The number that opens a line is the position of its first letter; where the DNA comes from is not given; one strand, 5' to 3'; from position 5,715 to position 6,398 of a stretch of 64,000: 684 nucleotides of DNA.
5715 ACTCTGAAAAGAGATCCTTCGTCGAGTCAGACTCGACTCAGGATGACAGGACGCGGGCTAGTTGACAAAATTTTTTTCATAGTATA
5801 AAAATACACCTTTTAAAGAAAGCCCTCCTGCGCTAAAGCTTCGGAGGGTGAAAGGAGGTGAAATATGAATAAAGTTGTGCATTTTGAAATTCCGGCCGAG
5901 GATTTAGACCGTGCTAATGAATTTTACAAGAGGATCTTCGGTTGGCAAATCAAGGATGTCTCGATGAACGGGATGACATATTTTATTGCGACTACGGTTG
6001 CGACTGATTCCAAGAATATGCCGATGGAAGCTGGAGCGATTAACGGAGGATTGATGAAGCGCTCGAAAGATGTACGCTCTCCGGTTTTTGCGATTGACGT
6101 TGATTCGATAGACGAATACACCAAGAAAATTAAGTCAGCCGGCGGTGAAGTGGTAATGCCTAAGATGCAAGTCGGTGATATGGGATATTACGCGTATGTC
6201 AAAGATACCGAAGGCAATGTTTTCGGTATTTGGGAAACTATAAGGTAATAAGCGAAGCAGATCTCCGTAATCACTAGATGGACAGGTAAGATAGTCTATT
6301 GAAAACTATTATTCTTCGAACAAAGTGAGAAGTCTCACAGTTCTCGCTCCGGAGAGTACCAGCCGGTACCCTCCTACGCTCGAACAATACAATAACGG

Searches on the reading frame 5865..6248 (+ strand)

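Call 61: search_protein_families(library=pfam, proteins=[window:5865-6248:+], max_evalue=0.001)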
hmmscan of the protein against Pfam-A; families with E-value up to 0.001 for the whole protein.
window:5865-6248:+ (127 aa): 3 families
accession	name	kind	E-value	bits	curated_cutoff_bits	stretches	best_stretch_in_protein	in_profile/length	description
PF00903.31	Glyoxalase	-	9.4e-13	49.1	20.6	1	4-120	2-119/121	Glyoxalase/Bleomycin resistance protein/Dioxygenase superfamily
PF22677.2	Ble-like_N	-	1.2e-10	41.4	24.5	1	3-40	1-38/41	Bleomycin resistance protein-like N-terminal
PF18029.7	Glyoxalase_6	-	0.00038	21.5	23.6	1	11-121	6-104/106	Glyoxalase-like domain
